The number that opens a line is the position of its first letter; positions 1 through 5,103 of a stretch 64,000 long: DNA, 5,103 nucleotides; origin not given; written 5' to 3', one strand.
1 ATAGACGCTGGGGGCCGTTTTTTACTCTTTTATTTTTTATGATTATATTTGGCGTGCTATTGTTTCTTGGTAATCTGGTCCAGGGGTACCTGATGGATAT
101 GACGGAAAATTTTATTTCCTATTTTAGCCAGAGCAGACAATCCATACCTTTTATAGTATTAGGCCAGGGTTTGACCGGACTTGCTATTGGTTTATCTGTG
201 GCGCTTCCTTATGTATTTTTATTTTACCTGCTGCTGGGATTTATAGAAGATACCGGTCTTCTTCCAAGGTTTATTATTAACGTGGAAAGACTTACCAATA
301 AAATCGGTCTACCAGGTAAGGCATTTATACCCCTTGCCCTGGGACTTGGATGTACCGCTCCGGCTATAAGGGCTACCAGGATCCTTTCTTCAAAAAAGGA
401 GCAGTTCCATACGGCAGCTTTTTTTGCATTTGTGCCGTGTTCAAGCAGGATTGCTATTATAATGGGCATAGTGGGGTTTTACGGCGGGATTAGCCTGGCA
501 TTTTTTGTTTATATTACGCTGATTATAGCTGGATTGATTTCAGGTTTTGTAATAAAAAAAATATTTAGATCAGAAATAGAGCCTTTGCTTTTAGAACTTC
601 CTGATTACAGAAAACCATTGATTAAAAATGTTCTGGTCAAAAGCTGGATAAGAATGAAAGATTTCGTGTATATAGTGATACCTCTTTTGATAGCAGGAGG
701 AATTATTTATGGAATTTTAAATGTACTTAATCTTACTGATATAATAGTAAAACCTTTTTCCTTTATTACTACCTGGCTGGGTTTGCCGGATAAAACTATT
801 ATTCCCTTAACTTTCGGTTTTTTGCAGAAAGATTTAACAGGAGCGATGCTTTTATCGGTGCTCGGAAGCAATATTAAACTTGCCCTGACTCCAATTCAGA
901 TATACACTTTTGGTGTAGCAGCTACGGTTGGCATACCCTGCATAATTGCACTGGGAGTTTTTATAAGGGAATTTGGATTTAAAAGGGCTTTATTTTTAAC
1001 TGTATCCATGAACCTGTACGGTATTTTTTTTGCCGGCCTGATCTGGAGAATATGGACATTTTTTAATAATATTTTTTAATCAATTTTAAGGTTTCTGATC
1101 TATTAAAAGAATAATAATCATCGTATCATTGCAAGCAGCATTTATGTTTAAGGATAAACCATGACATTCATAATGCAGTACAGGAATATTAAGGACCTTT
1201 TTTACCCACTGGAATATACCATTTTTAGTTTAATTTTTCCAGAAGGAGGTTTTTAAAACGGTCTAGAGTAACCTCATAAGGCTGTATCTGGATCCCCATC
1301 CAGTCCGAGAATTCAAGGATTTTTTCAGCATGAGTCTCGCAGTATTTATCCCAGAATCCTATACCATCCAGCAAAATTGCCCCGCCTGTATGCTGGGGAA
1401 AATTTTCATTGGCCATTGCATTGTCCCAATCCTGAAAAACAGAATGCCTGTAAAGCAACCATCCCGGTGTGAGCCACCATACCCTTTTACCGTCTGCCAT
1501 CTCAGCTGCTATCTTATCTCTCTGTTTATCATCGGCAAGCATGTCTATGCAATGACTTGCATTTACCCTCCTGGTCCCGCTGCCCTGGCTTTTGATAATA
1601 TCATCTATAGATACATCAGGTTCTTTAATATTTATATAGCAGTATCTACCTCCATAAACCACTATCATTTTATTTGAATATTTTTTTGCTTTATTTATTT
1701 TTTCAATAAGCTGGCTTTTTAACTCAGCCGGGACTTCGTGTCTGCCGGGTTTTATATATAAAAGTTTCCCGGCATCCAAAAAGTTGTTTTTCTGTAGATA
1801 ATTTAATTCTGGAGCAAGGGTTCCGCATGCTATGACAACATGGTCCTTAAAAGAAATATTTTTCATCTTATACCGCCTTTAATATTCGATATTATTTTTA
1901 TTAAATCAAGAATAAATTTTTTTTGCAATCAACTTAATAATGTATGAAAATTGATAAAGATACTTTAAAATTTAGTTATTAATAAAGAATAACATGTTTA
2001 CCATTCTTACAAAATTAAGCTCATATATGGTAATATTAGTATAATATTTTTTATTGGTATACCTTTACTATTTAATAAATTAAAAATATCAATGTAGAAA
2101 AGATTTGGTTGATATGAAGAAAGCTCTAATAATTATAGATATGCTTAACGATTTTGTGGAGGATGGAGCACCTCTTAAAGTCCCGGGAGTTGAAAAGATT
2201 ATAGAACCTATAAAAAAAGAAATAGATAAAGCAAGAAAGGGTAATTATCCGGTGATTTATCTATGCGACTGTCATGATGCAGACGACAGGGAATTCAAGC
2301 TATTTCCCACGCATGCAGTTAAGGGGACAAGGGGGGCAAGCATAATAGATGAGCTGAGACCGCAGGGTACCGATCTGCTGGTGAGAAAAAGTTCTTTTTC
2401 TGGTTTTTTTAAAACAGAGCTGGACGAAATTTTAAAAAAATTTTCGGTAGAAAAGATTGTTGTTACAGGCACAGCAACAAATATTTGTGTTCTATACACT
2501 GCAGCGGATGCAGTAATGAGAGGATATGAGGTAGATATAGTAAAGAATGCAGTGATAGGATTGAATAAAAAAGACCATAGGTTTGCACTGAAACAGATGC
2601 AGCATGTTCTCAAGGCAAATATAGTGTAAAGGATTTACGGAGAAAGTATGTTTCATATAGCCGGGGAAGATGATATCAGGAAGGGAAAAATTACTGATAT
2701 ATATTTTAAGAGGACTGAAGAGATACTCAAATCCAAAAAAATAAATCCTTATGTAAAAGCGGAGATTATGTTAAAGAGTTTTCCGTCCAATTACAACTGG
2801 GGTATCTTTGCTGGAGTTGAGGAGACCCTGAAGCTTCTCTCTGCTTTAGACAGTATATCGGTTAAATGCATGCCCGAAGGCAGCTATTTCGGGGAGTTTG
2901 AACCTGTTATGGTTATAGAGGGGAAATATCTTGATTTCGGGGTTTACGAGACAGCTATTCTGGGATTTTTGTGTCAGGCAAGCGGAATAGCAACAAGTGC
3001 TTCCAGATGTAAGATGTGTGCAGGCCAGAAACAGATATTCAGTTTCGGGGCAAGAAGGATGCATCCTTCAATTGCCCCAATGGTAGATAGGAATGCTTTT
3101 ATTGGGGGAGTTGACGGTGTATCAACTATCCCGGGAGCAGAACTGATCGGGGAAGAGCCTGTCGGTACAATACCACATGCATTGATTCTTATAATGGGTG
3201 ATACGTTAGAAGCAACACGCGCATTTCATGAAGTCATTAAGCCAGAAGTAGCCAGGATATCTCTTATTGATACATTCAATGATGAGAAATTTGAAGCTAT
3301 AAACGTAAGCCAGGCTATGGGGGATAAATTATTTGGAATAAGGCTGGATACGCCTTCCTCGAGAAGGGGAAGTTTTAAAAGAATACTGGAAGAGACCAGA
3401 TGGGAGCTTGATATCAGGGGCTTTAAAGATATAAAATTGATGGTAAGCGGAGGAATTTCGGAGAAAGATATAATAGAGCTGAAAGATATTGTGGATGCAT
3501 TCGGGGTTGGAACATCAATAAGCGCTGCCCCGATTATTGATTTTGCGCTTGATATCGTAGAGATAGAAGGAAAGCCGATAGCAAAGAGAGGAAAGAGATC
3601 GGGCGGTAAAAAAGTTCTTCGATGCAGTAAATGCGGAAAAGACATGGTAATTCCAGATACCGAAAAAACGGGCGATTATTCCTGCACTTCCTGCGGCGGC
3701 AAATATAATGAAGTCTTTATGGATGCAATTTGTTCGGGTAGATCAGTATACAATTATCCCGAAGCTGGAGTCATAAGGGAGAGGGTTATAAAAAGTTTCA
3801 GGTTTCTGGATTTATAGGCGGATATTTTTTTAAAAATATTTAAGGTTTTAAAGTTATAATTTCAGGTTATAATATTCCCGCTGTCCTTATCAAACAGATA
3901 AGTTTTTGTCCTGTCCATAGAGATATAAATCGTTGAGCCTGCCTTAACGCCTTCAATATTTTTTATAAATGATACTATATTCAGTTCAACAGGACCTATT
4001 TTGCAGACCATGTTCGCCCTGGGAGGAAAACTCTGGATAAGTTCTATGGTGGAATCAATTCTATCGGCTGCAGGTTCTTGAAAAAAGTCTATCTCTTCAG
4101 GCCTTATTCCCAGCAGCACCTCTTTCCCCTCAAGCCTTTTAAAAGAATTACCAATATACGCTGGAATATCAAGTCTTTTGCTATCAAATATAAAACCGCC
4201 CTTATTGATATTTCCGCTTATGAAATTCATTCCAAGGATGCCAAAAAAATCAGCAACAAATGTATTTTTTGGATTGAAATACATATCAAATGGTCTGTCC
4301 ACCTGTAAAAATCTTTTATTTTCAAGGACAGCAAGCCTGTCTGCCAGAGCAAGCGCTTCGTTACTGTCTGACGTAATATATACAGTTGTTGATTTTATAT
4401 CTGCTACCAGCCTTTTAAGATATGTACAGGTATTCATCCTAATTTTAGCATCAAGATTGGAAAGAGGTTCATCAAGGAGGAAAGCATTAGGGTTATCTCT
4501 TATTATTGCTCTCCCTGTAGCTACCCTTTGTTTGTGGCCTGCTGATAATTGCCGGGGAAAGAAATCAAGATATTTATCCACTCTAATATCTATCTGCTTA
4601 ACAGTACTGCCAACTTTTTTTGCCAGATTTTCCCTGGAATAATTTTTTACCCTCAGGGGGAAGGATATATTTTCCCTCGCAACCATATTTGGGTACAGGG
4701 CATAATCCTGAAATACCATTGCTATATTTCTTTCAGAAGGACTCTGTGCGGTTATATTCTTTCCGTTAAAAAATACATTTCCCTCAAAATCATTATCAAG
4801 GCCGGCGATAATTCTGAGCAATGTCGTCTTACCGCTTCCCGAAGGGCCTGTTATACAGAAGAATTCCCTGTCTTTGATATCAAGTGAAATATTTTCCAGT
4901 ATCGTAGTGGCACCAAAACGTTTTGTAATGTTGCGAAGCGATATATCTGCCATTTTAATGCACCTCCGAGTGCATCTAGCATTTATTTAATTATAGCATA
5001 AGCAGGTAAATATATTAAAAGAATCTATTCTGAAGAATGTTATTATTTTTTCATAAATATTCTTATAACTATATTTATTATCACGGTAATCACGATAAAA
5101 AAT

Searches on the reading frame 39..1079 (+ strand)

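Call 65: search_protein_families(library=pfam, proteins=[window:39-1079:+], max_evalue=0.00001)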
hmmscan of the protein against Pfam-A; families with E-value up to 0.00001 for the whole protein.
window:39-1079:+ (346 aa): 2 families
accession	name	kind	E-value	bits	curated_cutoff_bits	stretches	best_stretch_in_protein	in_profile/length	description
PF07670.19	Gate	-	1e-26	93.8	29.6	2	53-147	2-103/104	Nucleoside recognition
PF07664.17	FeoB_C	-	2.9e-15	56.1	26.6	1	154-205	1-54/54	Ferrous iron transport protein B C terminus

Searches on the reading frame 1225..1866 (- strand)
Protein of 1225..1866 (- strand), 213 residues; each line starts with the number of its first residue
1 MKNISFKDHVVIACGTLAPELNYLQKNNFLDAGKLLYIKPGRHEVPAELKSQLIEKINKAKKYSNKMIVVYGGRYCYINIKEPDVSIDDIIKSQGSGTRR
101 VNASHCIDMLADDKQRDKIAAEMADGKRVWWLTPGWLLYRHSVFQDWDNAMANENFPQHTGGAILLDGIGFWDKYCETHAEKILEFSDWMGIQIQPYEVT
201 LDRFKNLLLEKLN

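Call 66: search_protein_families(library=pfam, proteins=[window:1225-1866:-], max_evalue=0.00001)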
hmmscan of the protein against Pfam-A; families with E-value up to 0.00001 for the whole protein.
window:1225-1866:- (213 aa): 1 family
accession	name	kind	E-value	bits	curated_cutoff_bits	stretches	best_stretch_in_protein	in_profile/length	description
PF07796.16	DUF1638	-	7.4e-22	78.4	27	1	38-208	2-161/161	Protein of unknown function (DUF1638)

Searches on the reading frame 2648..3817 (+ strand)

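Call 65: search_protein_families(library=pfam, proteins=[window:2648-3817:+], max_evalue=0.00001)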
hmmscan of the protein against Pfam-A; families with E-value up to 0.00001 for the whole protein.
window:2648-3817:+ (389 aa): 2 families
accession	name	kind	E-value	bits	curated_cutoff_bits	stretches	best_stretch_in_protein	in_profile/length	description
PF01729.25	QRPTase_C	-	1.1e-18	68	23.1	1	114-302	1-169/169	Quinolinate phosphoribosyl transferase, C-terminal domain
PF02749.22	QRPTase_N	-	1.7e-18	67.1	27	1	17-112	1-82/82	Quinolinate phosphoribosyl transferase, N-terminal domain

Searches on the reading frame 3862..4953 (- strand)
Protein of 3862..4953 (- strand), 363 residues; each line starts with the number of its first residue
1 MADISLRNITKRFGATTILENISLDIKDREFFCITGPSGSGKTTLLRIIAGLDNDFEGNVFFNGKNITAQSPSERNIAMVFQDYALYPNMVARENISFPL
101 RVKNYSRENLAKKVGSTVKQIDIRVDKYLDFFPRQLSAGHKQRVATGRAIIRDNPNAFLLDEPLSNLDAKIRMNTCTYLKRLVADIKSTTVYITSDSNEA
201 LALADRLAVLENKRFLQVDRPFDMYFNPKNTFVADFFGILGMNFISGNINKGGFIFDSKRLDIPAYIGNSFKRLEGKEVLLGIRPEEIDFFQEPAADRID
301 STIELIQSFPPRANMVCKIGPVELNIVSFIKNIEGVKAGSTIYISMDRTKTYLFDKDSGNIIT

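Call 57: search_protein_families(library=pfam, proteins=[window:3862-4953:-], max_evalue=0.01)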
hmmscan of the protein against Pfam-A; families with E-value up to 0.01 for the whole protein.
window:3862-4953:- (363 aa): 14 families
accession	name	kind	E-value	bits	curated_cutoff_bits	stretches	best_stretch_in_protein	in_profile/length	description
PF00005.33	ABC_tran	-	9.7e-26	91.4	25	1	19-164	1-136/137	ABC transporter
PF17912.7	OB_MalK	-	1.1e-07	33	27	1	242-288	5-53/53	MalK OB fold domain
PF13304.12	AAA_21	-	3.4e-05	24.5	27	1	31-65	1-38/304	AAA domain, putative AbiEii toxin, Type IV TA system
PF13476.12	AAA_23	-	0.00018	22.6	27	1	20-49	11-39/201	AAA domain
PF17850.7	CysA_C_terminal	-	0.00023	22.1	29.7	1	243-289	1-42/43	CysA C-terminal regulatory domain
PF25199.1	nSTAND_NTPase5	-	0.00071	19.9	34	1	15-50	25-62/145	Novel STAND NTPase 5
PF02463.25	SMC_N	-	0.00077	19.4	40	0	28-208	23-209/220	RecF/RecN/SMC N terminal domain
PF13555.12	AAA_29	-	0.0011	19.1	27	1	24-46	17-39/61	P-loop containing region of AAA domain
PF13401.12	AAA_22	-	0.0029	18.4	27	1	28-52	4-28/130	AAA domain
PF01637.24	ATPase_2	-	0.003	17.8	33.2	1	27-63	18-54/225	ATPase domain predominantly from Archaea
PF20703.3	nSTAND1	-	0.0051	16.9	27.1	1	13-57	17-59/379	Novel STAND NTPase 1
PF13173.12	AAA_14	-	0.0053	17.2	27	0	29-79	2-52/129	AAA domain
PF13191.12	AAA_16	-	0.0077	17.2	32.6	0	30-61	25-55/167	AAA ATPase domain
PF20720.3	nSTAND3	-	0.008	16.3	27.2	0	26-50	14-38/155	Novel STAND NTPase 3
